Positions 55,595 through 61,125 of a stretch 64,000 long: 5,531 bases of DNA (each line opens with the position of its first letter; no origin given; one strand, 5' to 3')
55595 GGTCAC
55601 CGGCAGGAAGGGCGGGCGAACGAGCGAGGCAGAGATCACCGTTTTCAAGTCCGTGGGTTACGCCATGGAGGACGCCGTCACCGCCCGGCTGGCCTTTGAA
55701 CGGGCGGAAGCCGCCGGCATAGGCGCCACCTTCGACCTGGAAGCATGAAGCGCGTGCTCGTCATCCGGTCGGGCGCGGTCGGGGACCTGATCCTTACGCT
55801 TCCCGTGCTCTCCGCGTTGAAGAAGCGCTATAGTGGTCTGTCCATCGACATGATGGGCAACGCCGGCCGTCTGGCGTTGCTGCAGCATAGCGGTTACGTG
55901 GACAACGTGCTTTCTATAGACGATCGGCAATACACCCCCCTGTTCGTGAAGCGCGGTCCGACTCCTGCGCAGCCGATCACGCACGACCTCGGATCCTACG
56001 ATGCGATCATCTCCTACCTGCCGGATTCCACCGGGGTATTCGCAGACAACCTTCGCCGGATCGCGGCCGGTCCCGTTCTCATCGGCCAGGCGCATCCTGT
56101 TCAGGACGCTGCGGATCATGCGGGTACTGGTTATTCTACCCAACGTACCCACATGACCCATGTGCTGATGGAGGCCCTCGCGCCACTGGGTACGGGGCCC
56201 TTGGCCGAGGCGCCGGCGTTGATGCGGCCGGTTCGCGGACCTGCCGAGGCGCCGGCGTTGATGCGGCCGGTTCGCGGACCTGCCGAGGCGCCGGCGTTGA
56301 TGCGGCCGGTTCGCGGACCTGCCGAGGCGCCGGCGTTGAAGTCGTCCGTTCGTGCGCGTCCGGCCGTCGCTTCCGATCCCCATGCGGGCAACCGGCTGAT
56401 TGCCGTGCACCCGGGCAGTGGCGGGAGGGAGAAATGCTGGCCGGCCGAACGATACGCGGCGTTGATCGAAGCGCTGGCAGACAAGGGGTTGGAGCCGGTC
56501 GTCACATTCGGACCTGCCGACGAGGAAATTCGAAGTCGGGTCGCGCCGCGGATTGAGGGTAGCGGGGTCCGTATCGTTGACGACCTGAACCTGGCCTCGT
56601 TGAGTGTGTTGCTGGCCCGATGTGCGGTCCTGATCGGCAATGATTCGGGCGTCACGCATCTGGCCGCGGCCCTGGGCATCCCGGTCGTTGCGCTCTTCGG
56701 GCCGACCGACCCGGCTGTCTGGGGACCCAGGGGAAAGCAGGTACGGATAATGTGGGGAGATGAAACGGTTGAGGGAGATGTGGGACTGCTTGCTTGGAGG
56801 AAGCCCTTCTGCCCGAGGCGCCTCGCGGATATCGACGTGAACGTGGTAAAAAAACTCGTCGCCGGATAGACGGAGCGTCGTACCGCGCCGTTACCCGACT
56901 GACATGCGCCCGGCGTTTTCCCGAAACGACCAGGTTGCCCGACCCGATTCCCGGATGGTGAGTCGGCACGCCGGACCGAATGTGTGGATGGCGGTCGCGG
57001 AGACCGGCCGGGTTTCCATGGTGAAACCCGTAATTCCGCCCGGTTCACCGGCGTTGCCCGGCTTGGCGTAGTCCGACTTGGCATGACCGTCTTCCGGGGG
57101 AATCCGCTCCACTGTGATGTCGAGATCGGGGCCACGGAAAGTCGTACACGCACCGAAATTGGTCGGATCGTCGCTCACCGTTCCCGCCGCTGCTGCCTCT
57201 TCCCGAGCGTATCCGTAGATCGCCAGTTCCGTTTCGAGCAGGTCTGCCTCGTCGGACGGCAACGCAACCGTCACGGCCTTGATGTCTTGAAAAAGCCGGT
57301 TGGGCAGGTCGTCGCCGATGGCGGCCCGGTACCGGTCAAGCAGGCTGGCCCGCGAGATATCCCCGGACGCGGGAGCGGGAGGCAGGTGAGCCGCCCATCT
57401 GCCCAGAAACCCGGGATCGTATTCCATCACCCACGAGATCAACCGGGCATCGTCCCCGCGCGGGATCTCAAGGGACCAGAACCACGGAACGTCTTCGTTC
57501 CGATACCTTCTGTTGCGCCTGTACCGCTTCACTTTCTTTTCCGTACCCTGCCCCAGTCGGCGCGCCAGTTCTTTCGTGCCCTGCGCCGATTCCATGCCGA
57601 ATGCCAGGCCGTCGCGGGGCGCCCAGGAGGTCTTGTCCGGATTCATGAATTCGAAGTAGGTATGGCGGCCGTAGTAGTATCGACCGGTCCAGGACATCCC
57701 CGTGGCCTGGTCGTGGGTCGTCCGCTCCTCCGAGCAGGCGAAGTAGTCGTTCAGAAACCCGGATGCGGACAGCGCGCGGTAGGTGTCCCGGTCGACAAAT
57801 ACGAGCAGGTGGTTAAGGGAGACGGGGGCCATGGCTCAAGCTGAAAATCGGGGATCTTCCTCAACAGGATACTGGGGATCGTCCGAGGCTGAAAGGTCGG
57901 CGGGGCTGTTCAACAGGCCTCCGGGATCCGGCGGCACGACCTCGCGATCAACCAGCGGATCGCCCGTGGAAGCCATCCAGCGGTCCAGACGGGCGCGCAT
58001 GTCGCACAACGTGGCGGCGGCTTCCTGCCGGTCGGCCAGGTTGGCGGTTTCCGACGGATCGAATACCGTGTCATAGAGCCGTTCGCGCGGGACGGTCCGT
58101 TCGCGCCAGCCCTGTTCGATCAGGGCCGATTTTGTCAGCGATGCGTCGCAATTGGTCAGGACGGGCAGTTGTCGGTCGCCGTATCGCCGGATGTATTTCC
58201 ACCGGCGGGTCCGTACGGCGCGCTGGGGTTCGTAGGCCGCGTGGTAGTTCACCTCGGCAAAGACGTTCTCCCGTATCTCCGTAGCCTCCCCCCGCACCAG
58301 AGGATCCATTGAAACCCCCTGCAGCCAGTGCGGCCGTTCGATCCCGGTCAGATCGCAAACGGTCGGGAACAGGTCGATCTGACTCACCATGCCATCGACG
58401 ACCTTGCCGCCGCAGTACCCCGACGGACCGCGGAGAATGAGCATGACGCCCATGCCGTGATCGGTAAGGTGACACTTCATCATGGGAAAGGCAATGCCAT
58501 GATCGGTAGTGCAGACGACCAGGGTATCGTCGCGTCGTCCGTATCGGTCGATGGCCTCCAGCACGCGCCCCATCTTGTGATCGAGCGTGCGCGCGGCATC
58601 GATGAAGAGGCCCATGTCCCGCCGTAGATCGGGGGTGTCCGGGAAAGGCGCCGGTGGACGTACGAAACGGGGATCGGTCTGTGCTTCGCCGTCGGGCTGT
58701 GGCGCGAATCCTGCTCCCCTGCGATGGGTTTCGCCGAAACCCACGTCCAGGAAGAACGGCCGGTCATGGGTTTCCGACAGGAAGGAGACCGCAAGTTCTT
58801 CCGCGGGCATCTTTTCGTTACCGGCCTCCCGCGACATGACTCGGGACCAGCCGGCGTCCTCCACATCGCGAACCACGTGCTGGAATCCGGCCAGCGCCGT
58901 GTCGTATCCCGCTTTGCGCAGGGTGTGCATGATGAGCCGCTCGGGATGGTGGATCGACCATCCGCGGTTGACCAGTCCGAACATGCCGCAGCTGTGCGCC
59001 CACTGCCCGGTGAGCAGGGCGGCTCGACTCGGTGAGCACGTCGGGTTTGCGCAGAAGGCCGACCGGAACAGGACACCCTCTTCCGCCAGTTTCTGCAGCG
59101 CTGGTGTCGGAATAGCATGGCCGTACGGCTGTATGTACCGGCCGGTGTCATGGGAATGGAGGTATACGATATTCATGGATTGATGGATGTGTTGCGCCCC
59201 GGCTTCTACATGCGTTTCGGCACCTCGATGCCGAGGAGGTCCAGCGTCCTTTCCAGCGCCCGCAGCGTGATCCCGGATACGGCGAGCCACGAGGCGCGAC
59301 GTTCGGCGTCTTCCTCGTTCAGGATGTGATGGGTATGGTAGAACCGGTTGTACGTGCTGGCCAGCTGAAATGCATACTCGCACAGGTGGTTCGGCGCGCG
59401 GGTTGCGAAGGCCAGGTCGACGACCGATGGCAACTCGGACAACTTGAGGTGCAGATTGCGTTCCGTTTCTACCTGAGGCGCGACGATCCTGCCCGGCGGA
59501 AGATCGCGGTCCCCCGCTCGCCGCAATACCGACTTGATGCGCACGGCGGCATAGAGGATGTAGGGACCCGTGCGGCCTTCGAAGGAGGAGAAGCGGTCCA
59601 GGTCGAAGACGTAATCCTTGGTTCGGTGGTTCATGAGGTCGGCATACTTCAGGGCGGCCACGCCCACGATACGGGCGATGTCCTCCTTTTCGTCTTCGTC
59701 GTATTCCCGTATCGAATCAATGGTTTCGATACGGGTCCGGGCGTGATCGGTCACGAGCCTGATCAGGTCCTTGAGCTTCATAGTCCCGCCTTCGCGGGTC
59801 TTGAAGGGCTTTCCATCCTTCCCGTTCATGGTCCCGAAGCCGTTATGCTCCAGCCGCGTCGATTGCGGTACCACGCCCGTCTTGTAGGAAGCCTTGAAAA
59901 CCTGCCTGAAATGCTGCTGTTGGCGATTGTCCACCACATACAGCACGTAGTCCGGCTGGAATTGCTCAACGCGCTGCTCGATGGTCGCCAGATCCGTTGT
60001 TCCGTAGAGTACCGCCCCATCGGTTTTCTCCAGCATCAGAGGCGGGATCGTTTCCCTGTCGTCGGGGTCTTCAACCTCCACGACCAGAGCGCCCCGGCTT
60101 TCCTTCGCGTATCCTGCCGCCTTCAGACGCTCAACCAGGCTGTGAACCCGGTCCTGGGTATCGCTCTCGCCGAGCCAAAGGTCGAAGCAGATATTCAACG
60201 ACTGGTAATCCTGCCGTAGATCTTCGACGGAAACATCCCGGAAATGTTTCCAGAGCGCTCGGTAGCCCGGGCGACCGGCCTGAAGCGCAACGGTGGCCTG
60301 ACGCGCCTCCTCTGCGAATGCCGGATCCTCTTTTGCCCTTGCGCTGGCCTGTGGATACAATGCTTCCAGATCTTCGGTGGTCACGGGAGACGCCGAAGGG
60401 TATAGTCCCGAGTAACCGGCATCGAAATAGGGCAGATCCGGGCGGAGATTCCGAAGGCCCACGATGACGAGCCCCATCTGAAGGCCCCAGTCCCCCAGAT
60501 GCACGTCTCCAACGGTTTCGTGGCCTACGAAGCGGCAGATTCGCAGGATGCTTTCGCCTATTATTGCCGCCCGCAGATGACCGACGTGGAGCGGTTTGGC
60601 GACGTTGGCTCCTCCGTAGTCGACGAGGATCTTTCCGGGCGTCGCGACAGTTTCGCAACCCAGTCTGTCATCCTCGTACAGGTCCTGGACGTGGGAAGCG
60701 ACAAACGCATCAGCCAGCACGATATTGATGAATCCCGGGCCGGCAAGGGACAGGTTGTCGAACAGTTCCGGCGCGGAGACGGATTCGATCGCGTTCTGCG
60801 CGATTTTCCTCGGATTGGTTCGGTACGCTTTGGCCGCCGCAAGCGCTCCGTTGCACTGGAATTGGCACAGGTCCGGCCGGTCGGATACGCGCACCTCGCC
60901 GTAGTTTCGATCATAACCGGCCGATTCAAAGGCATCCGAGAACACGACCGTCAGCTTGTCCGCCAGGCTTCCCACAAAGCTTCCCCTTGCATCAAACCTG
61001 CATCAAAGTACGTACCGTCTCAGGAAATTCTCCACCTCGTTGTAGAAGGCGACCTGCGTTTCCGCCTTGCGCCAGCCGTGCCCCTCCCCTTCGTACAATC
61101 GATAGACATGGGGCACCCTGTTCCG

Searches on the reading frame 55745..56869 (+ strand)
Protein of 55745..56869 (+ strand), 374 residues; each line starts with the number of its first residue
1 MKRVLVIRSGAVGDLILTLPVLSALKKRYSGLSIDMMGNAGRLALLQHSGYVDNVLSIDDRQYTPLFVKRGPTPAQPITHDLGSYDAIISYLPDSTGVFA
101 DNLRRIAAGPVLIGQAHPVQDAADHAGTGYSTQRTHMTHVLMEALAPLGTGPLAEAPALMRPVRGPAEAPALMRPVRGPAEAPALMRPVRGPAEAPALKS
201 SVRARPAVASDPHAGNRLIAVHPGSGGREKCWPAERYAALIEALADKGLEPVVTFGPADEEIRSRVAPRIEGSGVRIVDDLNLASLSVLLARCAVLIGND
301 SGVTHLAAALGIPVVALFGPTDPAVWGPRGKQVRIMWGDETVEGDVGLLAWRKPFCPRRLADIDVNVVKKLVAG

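Call 14: search_protein_families(library=pfam, proteins=[window:55745-56869:+], max_evalue=0.00001)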
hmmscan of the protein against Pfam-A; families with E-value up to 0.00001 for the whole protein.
window:55745-56869:+ (374 aa): 1 family
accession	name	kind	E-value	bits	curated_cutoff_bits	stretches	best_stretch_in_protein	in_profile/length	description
PF01075.23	Glyco_transf_9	-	4.4e-32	111.8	22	1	211-340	102-231/247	Glycosyltransferase family 9 (heptosyltransferase)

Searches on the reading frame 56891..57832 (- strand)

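Call 14: search_protein_families(library=pfam, proteins=[window:56891-57832:-], max_evalue=0.00001)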
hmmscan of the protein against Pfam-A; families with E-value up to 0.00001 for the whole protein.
window:56891-57832:- (313 aa): 1 family
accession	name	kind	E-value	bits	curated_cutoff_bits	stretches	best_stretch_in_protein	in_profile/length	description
PF19147.5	DUF5829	-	1e-37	130.7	33.8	1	6-221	1-211/265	Family of unknown function (DUF5829)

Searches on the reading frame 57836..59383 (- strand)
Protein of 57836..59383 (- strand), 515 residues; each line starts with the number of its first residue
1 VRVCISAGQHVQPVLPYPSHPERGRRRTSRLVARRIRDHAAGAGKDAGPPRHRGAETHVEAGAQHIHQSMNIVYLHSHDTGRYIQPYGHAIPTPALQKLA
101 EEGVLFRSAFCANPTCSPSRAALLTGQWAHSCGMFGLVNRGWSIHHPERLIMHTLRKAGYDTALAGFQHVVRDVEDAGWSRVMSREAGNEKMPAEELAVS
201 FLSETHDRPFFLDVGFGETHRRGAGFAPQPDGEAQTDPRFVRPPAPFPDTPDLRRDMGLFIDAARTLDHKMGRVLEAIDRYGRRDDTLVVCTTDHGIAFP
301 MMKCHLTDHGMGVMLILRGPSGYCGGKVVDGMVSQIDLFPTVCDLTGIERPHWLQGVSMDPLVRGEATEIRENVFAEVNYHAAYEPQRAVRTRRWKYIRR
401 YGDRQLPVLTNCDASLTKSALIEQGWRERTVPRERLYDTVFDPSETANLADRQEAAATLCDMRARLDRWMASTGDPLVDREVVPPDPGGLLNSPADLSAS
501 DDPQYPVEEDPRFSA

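Call 14: search_protein_families(library=pfam, proteins=[window:57836-59383:-], max_evalue=0.00001)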
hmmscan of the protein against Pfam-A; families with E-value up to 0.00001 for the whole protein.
window:57836-59383:- (515 aa): 3 families
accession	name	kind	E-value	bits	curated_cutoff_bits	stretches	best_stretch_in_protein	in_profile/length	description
PF00884.28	Sulfatase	-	3.4e-33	115.7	25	1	71-348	2-301/301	Sulfatase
PF16347.10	SGSH_C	-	6.5e-15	56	29.3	1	306-405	11-114/154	N-sulphoglucosamine sulphohydrolase, C-terminal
PF01663.27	Phosphodiest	-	6.7e-08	32.9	23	1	82-298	12-222/342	Type I phosphodiesterase / nucleotide pyrophosphatase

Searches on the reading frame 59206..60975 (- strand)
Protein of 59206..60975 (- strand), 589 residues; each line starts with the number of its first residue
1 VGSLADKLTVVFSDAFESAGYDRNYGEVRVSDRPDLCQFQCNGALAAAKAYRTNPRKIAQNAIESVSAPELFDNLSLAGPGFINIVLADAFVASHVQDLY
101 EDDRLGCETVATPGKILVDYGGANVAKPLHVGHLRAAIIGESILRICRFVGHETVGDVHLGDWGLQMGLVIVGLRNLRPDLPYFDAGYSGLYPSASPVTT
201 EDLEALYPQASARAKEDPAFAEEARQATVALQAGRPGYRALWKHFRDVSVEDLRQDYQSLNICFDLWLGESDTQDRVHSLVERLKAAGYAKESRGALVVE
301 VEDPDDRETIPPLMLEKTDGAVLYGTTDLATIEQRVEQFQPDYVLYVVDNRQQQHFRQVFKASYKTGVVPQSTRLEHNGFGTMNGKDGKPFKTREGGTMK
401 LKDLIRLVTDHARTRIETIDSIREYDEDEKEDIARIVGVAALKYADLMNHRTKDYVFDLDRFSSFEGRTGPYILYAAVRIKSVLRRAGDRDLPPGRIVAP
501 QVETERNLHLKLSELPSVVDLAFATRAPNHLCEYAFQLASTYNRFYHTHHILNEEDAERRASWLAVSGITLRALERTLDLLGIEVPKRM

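Call 14: search_protein_families(library=pfam, proteins=[window:59206-60975:-], max_evalue=0.00001)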
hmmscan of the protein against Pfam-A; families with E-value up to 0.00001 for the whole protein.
window:59206-60975:- (589 aa): 3 families
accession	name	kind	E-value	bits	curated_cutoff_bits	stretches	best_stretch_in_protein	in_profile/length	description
PF00750.26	tRNA-synt_1d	-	2.2e-86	290.4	23.3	1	98-458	4-348/349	tRNA synthetases class I (R), catalytic domain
PF05746.21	DALR_1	-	6e-24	84.8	22.3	1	473-589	1-117/117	DALR anticodon binding domain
PF03485.21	Arg_tRNA_synt_N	-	7.4e-15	55.8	21.5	1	11-87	6-85/85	Arginyl tRNA synthetase N terminal domain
